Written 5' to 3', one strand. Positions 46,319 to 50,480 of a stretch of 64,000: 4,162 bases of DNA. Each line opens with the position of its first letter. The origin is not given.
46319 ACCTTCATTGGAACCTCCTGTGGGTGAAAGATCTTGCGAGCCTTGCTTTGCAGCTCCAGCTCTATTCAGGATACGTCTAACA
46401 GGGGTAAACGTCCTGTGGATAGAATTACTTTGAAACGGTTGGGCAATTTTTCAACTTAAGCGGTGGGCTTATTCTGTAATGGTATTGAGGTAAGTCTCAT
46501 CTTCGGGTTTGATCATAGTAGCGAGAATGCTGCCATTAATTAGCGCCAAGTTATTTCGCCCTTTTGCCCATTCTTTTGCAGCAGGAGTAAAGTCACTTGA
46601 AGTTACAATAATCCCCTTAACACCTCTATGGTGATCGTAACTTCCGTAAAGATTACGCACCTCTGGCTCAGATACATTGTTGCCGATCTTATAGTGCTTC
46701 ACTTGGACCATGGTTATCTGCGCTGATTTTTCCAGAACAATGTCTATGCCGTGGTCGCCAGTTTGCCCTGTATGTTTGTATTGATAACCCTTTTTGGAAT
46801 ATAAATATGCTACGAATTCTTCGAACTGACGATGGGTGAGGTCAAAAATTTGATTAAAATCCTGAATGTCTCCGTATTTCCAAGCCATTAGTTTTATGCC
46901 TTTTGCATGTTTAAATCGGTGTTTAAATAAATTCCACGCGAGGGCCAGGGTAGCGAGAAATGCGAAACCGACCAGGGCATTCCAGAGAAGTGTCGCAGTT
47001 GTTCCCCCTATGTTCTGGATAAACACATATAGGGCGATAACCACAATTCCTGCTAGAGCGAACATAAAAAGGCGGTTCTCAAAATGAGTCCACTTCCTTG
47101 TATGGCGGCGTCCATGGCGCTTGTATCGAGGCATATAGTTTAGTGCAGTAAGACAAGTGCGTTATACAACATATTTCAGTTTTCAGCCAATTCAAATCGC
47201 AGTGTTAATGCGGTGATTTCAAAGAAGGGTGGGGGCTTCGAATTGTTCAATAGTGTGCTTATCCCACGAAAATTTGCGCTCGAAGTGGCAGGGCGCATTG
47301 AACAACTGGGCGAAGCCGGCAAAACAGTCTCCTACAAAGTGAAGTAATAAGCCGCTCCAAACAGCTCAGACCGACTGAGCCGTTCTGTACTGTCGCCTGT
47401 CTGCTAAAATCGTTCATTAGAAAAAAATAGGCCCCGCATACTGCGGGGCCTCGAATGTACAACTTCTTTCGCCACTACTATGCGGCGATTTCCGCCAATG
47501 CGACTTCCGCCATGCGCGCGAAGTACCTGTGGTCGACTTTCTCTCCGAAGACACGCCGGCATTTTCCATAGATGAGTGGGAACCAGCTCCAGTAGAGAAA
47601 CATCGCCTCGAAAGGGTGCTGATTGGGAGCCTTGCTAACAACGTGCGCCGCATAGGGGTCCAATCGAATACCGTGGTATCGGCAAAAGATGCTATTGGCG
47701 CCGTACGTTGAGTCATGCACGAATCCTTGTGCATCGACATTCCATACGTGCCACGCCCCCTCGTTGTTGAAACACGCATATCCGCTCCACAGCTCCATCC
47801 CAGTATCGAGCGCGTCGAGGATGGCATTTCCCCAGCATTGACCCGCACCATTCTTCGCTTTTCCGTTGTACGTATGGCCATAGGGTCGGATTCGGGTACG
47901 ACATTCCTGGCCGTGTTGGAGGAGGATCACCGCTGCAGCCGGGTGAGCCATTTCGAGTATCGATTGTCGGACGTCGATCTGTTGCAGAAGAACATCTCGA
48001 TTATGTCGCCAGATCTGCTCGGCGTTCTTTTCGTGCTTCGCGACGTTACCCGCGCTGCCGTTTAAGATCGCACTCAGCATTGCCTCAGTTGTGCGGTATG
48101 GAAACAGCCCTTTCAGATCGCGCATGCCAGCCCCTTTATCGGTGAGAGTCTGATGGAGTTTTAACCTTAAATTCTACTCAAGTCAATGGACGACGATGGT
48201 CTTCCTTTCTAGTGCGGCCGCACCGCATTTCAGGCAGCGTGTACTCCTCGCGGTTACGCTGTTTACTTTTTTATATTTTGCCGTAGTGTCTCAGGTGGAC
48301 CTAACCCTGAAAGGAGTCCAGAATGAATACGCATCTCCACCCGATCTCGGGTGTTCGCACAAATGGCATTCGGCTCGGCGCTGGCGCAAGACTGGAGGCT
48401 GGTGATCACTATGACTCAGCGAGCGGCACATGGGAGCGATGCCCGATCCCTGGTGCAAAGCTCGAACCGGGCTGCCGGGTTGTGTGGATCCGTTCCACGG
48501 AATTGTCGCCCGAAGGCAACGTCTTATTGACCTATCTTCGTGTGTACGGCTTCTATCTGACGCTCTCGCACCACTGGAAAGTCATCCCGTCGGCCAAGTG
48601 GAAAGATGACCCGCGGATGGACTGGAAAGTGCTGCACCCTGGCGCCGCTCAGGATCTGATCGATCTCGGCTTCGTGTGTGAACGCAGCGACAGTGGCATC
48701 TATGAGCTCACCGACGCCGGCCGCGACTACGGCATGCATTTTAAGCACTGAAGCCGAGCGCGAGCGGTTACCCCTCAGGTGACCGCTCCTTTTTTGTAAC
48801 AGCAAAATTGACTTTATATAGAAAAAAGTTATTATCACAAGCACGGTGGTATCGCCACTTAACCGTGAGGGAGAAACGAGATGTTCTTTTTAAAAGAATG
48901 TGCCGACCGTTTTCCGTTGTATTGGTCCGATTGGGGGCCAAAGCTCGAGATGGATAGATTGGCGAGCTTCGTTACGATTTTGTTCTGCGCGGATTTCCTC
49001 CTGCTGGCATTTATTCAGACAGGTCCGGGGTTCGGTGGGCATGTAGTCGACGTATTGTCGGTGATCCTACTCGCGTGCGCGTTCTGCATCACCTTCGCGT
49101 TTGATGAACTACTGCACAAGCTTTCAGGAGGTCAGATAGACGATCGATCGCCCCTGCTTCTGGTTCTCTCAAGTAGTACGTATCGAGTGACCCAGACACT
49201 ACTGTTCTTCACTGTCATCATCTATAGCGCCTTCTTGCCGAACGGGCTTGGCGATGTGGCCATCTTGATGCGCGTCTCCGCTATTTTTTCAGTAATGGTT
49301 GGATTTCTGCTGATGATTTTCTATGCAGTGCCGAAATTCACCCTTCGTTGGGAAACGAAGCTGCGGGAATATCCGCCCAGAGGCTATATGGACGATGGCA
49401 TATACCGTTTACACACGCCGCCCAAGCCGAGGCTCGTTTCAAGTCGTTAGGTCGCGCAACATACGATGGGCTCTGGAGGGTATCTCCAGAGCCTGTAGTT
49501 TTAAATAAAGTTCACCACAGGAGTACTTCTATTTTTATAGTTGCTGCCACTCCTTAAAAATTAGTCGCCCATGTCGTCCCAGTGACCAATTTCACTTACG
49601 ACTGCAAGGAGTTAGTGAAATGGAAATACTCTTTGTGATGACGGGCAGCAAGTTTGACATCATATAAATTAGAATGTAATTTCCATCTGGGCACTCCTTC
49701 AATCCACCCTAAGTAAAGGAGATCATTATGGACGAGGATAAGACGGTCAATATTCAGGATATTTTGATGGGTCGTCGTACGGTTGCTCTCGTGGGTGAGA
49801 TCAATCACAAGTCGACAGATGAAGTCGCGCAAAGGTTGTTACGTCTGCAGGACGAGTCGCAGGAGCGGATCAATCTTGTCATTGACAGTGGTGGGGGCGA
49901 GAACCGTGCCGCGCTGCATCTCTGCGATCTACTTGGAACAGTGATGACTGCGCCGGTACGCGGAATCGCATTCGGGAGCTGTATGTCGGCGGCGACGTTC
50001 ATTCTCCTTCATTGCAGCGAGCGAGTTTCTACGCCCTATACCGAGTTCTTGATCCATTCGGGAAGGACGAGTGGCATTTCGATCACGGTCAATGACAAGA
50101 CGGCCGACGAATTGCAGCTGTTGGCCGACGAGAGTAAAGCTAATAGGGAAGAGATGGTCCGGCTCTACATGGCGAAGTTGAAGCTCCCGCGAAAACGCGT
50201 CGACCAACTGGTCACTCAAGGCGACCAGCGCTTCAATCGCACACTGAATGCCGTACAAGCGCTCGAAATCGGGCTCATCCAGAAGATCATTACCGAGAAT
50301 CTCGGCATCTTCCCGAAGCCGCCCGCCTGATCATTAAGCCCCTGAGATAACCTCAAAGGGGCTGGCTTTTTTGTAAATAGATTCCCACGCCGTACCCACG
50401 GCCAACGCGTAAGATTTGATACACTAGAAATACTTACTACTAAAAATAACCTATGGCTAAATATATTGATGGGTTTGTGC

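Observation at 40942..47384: AT-rich ~6.4-kb restriction-modification/defence island bracketed by two copies of a 27-nt palindromic repeat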

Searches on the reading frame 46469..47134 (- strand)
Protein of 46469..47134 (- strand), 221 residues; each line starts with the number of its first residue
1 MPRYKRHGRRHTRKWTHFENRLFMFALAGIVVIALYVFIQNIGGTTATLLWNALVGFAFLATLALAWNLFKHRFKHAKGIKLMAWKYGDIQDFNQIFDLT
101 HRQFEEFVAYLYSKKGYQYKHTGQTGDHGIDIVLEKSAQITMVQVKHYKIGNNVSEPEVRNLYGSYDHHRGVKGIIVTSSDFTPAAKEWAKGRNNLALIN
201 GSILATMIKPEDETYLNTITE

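Call 7: search_protein_families(library=pfam, proteins=[window:46469-47134:-], max_evalue=0.01)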
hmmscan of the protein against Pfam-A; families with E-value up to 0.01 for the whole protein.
window:46469-47134:- (221 aa): 3 families
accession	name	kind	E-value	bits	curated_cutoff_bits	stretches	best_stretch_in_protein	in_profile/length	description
PF04471.18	Mrr_cat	-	9.1e-30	103.6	21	1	99-208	4-115/115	Restriction endonuclease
PF22722.2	NA-iREase1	-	1e-12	48.4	27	1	104-201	1-101/106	NACHT-associated inactive Restriction Endonuclease 1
PF13156.12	Mrr_cat_2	-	8.7e-07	29.3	22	1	108-193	10-98/127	Restriction endonuclease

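Call 33: search_protein_families(library=padloc, proteins=[window:46469-47134:-], max_evalue=0.01)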
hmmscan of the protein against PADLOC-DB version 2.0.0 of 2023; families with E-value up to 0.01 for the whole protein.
window:46469-47134:- (221 aa): 12 families
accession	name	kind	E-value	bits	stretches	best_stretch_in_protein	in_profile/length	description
PDLC04806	PDC-S02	-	2.3e-17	61.3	1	94-209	180-301/324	-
PDLC04819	PDC-S02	-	2.5e-17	61.1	1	98-208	195-306/334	-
PDLC00631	ZorD1|ZorD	-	3.1e-15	53.1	1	92-210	941-1062/1071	"SWI2/SNF2 helicase, Mrr-like nuclease"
PDLC04796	PDC-S02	-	2.7e-14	50.9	1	95-207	239-356/390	-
PDLC03657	mREase_IV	-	5.4e-14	50.2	1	94-208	167-291/317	Type IV methyl-directed restriction enzyme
PDLC00628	ZorD1|ZorD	-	6.2e-09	32.1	1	97-188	1024-1120/1171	"SWI2/SNF2 helicase, Mrr-like nuclease"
PDLC03663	mREase_IV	-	1.1e-08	32.3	1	96-209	409-524/544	Type IV methyl-directed restriction enzyme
PDLC04815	PDC-S02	-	7.5e-07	26.8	1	102-190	208-299/346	-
PDLC03852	LmuA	-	0.00015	19.9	1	86-149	5-76/336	-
PDLC04787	PDC-S01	-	0.00078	16.4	1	101-184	312-391/412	-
PDLC02400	Aga_TIR-PNTD1-PNTD2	-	0.0027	14.1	1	98-188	7-99/639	Class I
PDLC02416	Aga_REase-TIR-PNTD1-PNTD2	-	0.0085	12.8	0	98-188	7-97/572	Class I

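Call 77: search_protein_families(library=ncbifam, proteins=[window:46469-47134:-], max_evalue=0.1)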
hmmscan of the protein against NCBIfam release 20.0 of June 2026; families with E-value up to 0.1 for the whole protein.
window:46469-47134:- (221 aa): 1 family
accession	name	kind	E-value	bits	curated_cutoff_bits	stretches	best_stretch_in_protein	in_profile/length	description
NF033634.1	SLATT_1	domain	0.034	14.1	41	1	19-72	24-76/132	SLATT domain-containing protein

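Call 78: search_protein_families(library=phrogs, proteins=[window:46469-47134:-], max_evalue=0.01)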
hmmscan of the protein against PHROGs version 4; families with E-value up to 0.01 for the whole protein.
window:46469-47134:- (221 aa): 5 families
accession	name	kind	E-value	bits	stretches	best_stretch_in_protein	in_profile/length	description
phrog_17577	-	DNA, RNA and nucleotide metabolism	8.9e-14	52.3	1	17-210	6-196/210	restriction endonuclease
phrog_19856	-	unknown function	1.8e-11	45.1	1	103-208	75-178/192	-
phrog_33422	-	unknown function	4.1e-09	37.1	1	99-202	111-213/220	-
phrog_729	-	other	1.9e-05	24.9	1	97-189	150-249/277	cold shock protein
phrog_24394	-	unknown function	0.0074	17.3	0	72-163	73-162/170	-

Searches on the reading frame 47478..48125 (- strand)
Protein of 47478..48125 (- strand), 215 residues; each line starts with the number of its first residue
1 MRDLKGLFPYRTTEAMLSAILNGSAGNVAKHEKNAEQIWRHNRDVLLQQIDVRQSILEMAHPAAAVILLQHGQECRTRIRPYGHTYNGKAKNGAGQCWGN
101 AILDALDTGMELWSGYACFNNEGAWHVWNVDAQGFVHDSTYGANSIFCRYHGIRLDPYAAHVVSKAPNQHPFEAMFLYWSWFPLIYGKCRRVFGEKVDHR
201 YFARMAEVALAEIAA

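Call 7: search_protein_families(library=pfam, proteins=[window:47478-48125:-], max_evalue=0.01)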
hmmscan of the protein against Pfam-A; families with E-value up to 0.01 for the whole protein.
window:47478-48125:- (215 aa): 0 families

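Call 19: find_encoding_contigs(protein=window:47478-48125:-, flank=10000, max_places=10)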
Protein window:47478-48125:- (215 aa): 1 contig read that carries it; 1 place shown.
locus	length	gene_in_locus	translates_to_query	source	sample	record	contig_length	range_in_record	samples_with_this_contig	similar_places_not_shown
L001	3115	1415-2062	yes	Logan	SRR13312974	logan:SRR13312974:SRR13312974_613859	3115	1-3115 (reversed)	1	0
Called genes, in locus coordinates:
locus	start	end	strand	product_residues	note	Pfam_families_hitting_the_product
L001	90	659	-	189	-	-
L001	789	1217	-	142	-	-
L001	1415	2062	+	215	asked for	-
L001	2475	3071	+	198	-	PF04471:Mrr_cat, PF13156:Mrr_cat_2 (weak), PF22722:NA-iREase1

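Call 33: search_protein_families(library=padloc, proteins=[window:47478-48125:-], max_evalue=0.01)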
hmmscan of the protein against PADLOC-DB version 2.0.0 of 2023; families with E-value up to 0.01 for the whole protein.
window:47478-48125:- (215 aa): 0 families

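Call 35: find_homologous_proteins(query=window:47478-48125:-, max_evalue=0.00001)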
Query window:47478-48125:- (215 aa): 2 proteins with E <= 0.00001 among 198 candidates.
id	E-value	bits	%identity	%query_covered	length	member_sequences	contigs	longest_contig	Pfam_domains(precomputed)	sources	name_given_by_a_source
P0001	2.1e-148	510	100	100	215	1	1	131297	-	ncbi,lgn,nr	ncbi:MAG: hypothetical protein JWN18_103 [Parcubacteria group bacterium]|nr:hypothetical protein [Pa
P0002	2.4e-66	241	51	100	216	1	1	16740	-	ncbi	-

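Call 36: find_encoding_contigs(protein=P0002, flank=10000, max_places=5)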
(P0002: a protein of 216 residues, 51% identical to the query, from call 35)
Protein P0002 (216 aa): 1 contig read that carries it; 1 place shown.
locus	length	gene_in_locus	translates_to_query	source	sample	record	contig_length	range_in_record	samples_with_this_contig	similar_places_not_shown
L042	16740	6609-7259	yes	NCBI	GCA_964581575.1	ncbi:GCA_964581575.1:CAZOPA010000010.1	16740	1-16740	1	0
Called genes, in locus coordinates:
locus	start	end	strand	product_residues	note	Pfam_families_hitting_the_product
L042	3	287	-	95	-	?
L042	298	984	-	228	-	PF13462:Thioredoxin_4, PF13098:Thioredoxin_2 (weak), PF01323:DSBA (faint)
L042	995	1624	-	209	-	PF26468:GIY_YIG_3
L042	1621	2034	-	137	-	PF21818:DUF6884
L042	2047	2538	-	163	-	PF00293:NUDIX, PF14815:NUDIX_4 (weak)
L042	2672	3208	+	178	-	-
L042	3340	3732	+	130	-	-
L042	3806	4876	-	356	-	-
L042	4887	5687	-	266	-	PF01738:DLH, PF12146:Hydrolase_4 (faint), PF00326:Peptidase_S9 (faint)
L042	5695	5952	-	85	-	PF01541:GIY-YIG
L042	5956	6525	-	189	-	PF00561:Abhydrolase_1 (faint), PF06821:Ser_hydrolase, PF12697:Abhydrolase_6 (weak)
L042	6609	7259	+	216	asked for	-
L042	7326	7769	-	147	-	PF01243:PNPOx_N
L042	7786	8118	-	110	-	PF04993:TfoX_N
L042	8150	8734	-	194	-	-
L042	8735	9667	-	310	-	PF13115:YtkA (faint)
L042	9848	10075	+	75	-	-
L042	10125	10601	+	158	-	PF06983:3-dmu-9_3-mt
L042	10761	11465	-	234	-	PF02678:Pirin, PF07883:Cupin_2 (faint), PF17954:Pirin_C_2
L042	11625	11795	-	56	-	-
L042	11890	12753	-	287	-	-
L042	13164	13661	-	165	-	PF00383:dCMP_cyt_deam_1, PF14437:MafB19-deam (faint)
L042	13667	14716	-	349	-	PF05496:RuvB_N (weak), PF13177:DNA_pol3_delta2, PF22608:DNAX_ATPase_lid (faint), PF00004:AAA, PF13177:DNA_pol3_delta2, PF12169:DNA_pol3_gamma3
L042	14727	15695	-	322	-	PF01207:Dus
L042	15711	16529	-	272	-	-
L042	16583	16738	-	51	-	?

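Call 77: search_protein_families(library=ncbifam, proteins=[window:47478-48125:-], max_evalue=0.1)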
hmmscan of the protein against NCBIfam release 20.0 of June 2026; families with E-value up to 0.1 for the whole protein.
window:47478-48125:- (215 aa): 0 families

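Call 78: search_protein_families(library=phrogs, proteins=[window:47478-48125:-], max_evalue=0.01)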
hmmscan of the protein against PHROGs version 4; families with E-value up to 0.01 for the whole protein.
window:47478-48125:- (215 aa): 0 families

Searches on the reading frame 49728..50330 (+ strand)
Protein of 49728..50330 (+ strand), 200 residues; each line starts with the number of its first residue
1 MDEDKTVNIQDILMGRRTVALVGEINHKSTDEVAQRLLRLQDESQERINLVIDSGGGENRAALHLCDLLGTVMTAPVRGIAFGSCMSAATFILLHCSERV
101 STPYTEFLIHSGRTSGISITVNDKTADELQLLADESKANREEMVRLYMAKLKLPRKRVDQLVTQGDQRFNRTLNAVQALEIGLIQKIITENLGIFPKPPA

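Call 17: search_protein_families(library=pfam, proteins=[window:49728-50330:+], max_evalue=0.001)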
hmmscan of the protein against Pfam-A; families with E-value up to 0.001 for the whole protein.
window:49728-50330:+ (200 aa): 2 families
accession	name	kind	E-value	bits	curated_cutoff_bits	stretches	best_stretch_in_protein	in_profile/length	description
PF00574.28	CLP_protease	-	1.3e-21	77.7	20.2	1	4-190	4-181/182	Clp protease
PF01402.27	RHH_1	-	0.00029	21.1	20.5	1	117-146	2-31/39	Ribbon-helix-helix protein, copG family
